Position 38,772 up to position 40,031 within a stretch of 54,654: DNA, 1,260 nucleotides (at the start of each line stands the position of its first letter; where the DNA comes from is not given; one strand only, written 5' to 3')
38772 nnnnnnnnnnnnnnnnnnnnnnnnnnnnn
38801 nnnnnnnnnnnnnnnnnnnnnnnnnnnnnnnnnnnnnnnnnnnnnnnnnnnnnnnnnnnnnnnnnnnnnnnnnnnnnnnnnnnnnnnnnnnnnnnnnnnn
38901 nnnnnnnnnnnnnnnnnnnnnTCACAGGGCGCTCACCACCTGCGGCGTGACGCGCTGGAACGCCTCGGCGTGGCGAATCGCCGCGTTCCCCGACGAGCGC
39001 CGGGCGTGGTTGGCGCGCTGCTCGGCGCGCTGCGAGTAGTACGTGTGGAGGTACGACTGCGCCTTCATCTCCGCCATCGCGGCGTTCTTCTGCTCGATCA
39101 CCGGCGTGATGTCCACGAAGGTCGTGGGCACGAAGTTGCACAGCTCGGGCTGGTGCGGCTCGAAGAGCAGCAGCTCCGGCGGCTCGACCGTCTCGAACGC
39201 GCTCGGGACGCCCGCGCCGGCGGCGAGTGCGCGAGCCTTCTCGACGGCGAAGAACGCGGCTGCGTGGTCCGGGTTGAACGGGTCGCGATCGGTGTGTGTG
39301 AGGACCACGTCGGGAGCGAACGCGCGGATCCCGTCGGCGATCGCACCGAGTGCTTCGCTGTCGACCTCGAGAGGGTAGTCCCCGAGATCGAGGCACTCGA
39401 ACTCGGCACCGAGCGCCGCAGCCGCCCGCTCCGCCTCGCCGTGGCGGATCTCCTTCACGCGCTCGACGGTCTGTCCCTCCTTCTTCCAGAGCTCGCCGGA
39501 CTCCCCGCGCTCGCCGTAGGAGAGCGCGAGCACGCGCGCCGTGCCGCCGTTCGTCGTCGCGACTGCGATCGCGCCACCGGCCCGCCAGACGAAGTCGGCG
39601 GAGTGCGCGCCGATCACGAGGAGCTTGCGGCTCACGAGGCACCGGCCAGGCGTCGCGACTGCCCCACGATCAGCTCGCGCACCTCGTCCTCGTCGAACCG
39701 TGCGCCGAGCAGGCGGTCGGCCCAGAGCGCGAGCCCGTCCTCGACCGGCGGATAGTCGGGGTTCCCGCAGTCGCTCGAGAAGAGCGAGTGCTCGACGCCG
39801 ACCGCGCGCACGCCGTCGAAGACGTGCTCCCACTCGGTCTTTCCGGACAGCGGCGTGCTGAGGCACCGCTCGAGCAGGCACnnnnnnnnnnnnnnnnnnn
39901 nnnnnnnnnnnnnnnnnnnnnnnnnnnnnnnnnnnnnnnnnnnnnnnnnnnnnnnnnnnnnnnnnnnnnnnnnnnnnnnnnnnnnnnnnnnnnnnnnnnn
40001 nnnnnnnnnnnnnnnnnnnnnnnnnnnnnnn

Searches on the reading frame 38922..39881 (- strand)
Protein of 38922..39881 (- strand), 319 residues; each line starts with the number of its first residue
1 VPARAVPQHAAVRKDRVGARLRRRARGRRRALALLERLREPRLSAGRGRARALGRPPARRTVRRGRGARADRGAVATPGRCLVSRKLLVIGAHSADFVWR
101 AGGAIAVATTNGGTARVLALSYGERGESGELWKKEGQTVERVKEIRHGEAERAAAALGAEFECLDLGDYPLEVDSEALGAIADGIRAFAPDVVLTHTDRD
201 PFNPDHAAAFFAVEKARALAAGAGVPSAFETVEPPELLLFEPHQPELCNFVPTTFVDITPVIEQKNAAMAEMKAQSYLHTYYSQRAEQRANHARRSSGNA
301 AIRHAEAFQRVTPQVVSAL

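Call 35: search_protein_families(library=pfam, proteins=[window:38922-39881:-])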
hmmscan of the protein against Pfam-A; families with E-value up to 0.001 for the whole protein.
window:38922-39881:- (319 aa): 1 family
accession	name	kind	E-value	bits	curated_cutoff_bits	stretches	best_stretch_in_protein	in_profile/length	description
PF02585.22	PIG-L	-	1.5e-21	77.6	28.2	1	88-216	1-128/129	GlcNAc-PI de-N-acetylase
